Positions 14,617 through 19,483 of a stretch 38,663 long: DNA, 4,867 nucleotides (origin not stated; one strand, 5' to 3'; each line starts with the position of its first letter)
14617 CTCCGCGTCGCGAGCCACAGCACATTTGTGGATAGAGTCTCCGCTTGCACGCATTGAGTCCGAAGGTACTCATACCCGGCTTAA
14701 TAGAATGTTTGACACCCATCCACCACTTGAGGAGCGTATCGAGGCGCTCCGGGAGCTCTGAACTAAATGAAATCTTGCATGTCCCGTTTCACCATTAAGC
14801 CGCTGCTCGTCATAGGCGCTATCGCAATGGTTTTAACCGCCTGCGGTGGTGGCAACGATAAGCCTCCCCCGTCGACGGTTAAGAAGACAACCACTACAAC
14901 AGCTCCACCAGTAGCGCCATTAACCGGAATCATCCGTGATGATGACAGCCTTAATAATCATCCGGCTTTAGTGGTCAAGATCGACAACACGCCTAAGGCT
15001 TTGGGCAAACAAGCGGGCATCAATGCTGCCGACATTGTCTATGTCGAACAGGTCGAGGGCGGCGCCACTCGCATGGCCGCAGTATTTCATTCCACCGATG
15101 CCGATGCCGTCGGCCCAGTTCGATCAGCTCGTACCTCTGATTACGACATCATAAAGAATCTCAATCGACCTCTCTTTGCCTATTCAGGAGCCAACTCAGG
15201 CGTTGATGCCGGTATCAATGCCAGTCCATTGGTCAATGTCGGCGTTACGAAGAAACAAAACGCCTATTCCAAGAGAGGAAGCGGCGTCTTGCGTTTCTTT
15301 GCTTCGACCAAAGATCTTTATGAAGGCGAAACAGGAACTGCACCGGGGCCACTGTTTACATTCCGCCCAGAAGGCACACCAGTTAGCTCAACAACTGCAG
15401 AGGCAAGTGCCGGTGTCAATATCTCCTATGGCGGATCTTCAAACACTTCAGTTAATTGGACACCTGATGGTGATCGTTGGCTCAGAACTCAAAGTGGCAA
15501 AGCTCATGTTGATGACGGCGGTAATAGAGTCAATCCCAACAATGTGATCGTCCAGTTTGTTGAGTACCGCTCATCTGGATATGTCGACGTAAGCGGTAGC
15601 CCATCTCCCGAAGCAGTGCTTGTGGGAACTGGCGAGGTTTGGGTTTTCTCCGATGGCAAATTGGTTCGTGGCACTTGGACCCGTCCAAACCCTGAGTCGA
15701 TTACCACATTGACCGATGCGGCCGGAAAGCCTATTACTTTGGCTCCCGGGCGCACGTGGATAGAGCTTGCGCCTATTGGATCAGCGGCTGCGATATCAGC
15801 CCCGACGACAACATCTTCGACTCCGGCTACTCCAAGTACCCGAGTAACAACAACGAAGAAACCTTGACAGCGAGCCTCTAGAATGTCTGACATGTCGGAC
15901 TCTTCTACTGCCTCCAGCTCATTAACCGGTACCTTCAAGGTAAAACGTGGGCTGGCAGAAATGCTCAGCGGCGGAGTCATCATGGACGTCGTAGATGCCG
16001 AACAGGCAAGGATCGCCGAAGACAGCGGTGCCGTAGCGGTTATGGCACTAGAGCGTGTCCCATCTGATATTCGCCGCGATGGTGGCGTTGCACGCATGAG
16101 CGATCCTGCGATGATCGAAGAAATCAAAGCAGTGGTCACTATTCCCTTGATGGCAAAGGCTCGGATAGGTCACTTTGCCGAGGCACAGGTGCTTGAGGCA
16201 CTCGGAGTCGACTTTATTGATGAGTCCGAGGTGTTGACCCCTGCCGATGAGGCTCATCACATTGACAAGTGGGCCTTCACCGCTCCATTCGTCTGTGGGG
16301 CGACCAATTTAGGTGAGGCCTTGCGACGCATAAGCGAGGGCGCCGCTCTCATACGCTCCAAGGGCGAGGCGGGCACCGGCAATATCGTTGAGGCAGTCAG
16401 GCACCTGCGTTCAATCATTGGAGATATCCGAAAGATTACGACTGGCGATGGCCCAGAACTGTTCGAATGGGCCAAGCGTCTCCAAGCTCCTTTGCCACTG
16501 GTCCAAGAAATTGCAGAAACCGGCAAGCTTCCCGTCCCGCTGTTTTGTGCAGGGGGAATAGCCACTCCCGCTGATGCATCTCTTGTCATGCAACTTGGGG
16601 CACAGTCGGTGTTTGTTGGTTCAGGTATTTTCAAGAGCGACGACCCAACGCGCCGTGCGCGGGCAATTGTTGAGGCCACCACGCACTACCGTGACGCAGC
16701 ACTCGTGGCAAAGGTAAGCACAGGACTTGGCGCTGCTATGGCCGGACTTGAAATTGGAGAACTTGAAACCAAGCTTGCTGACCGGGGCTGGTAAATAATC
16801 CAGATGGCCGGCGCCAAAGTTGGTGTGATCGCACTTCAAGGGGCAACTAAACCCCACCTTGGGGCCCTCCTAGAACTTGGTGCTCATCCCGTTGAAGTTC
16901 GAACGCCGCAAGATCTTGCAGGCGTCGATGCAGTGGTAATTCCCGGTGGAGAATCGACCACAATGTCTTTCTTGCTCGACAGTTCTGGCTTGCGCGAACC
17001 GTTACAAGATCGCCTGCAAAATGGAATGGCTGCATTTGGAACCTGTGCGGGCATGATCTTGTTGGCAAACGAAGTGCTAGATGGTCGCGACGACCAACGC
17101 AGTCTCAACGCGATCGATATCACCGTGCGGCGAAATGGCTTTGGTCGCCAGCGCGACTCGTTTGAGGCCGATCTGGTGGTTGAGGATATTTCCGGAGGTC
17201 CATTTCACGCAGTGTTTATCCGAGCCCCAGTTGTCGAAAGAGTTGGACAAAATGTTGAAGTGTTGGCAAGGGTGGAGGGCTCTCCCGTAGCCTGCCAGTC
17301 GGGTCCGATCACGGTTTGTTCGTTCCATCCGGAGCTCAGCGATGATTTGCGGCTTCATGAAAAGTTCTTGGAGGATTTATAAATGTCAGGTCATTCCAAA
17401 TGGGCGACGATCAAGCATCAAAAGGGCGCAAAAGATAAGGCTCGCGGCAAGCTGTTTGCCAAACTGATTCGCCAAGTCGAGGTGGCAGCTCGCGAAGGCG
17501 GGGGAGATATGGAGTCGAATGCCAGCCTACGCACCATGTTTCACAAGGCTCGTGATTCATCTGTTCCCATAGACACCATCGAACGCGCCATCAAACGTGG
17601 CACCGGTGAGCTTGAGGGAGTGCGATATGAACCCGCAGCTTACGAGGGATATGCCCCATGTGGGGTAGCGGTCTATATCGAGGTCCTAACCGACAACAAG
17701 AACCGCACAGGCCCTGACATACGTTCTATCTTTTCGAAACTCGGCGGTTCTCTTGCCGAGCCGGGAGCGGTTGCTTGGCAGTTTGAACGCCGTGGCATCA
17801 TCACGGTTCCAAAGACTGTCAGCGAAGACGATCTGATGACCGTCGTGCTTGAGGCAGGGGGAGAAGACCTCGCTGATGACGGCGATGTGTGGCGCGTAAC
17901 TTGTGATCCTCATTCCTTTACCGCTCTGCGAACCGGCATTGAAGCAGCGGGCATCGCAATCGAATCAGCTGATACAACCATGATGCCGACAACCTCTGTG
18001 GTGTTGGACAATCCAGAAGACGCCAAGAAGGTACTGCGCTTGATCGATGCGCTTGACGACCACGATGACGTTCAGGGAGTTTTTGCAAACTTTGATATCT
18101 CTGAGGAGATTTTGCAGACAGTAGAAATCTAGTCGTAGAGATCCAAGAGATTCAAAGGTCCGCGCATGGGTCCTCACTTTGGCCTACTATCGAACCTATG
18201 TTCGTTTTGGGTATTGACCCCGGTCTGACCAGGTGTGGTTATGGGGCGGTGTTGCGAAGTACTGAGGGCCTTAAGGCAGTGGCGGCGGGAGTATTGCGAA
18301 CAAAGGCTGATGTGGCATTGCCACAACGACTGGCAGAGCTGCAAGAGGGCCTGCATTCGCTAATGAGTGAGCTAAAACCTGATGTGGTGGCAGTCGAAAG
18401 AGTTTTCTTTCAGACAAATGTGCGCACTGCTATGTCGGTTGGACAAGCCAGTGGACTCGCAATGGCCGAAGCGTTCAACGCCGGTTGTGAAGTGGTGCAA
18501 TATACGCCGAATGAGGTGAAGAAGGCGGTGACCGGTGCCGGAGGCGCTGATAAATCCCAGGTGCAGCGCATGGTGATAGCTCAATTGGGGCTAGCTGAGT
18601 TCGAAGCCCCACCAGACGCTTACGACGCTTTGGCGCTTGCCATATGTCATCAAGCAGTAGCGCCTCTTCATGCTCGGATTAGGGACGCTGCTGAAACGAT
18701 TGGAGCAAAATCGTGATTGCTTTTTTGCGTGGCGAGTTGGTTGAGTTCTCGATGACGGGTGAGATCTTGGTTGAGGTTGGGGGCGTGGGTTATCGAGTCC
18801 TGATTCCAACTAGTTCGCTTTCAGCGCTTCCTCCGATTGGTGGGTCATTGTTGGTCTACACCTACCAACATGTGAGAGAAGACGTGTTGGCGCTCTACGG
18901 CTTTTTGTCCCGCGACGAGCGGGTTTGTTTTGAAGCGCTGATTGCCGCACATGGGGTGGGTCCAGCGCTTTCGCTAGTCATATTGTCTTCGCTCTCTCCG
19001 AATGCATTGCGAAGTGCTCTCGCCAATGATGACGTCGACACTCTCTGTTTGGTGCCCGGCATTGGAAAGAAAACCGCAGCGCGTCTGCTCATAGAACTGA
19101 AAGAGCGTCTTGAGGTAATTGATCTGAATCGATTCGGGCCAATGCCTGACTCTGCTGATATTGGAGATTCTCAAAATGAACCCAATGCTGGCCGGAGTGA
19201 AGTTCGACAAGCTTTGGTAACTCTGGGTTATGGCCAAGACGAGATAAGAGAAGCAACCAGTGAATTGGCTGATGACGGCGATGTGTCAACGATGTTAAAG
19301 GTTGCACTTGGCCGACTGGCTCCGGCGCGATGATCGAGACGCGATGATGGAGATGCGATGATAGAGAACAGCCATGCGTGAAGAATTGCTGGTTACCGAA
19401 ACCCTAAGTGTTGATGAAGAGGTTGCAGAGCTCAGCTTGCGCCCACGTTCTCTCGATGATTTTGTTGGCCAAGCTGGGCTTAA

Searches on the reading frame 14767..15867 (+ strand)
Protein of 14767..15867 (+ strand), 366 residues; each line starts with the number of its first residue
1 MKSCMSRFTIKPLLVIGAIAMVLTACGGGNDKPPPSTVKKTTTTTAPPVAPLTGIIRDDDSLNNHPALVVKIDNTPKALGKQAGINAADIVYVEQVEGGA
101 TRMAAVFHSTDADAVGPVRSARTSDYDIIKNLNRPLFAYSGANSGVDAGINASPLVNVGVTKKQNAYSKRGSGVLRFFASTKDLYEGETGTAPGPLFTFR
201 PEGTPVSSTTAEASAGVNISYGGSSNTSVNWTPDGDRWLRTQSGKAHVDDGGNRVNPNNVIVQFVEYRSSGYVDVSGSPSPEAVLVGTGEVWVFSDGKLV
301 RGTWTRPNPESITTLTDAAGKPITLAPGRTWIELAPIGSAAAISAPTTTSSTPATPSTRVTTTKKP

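Call 20: search_protein_families(library=pfam, proteins=[window:14767-15867:+], max_evalue=0.001)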
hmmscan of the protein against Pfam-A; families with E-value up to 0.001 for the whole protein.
window:14767-15867:+ (366 aa): 2 families
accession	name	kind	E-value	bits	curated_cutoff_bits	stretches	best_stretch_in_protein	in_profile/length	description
PF17479.7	DUF3048_C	-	3.1e-26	92.4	25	1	218-332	2-114/114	Protein of unknown function (DUF3048) C-terminal domain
PF11258.13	DUF3048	-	5.5e-26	91.9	25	1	52-169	1-121/148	Protein of unknown function (DUF3048) N-terminal domain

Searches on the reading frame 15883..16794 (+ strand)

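Call 20: search_protein_families(library=pfam, proteins=[window:15883-16794:+], max_evalue=0.001)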
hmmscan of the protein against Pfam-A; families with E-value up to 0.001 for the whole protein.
window:15883-16794:+ (303 aa): 3 families
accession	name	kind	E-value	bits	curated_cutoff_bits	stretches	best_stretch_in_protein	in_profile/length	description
PF01680.23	SOR_SNZ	-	9.3e-103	342.8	27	1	18-223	2-207/207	SOR/SNZ family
PF05690.20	ThiG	-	2.7e-09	37.2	23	1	215-276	173-234/247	Thiazole biosynthesis protein ThiG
PF00977.27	His_biosynth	-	0.00043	20.2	23.6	0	204-261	62-117/228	Histidine biosynthesis protein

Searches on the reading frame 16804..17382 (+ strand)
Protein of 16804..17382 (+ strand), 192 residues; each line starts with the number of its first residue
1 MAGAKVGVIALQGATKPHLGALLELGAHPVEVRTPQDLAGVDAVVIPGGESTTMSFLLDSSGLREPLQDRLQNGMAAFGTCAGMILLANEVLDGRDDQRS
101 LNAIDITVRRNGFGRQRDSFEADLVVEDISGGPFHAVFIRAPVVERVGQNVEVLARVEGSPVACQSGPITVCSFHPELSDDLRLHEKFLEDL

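Call 20: search_protein_families(library=pfam, proteins=[window:16804-17382:+], max_evalue=0.001)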
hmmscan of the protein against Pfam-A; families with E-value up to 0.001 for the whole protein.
window:16804-17382:+ (192 aa): 3 families
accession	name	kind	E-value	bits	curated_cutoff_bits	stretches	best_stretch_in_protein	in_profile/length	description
PF01174.25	SNO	-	1.4e-52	178.7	27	1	8-191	1-185/188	SNO glutamine amidotransferase family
PF07685.20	GATase_3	-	3.7e-09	36.9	27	1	33-98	31-105/196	CobB/CobQ-like glutamine amidotransferase domain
PF03575.23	Peptidase_S51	-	1.6e-05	25.2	23.9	1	37-90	79-132/206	Peptidase family S51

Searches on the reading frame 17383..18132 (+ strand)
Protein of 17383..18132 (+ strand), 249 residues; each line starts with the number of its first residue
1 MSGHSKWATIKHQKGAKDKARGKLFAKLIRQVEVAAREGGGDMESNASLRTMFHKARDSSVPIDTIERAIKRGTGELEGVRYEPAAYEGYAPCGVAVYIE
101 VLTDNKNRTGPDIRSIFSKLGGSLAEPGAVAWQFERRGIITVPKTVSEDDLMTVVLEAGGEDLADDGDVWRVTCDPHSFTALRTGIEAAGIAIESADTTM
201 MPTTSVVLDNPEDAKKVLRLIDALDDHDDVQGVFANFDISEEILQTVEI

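Call 20: search_protein_families(library=pfam, proteins=[window:17383-18132:+], max_evalue=0.001)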
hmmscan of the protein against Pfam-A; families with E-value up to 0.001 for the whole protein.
window:17383-18132:+ (249 aa): 2 families
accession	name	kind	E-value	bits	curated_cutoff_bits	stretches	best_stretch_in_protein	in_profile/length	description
PF01709.26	Transcrip_reg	-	3.7e-54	183.2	27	1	82-237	1-160/160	TACO1/YebC second and third domain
PF20772.2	TACO1_YebC_N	-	2.2e-30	105.4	36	1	5-76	1-73/73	TACO1/YebC protein N-terminal domain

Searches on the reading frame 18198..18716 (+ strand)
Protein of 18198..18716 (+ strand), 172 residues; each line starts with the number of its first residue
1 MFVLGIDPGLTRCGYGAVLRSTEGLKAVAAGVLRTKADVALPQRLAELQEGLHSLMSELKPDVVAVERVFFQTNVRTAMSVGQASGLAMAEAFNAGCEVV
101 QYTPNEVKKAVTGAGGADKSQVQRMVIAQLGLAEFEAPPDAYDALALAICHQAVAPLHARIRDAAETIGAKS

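Call 20: search_protein_families(library=pfam, proteins=[window:18198-18716:+], max_evalue=0.001)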
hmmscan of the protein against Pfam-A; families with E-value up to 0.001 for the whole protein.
window:18198-18716:+ (172 aa): 1 family
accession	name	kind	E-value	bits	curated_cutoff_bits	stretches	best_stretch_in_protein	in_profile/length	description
PF02075.23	RuvC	-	1.3e-46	158.6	22.2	1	3-151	1-148/148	Crossover junction endodeoxyribonuclease RuvC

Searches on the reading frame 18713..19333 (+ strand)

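Call 20: search_protein_families(library=pfam, proteins=[window:18713-19333:+], max_evalue=0.001)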
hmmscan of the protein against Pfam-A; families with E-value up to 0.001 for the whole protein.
window:18713-19333:+ (206 aa): 4 families
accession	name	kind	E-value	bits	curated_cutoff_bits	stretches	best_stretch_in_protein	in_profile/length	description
PF01330.27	RuvA_N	-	6.4e-19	68.2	23.6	1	1-63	1-61/61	RuvA N terminal domain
PF14520.12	HHH_5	-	1.5e-13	51.4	27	1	73-131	1-57/57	Helix-hairpin-helix domain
PF07499.19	RuvA_C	-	1.4e-07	32.3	24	1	161-202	3-46/47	RuvA, C-terminal domain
PF00633.29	HHH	-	1.5e-06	28.1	24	1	103-126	5-28/30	Helix-hairpin-helix motif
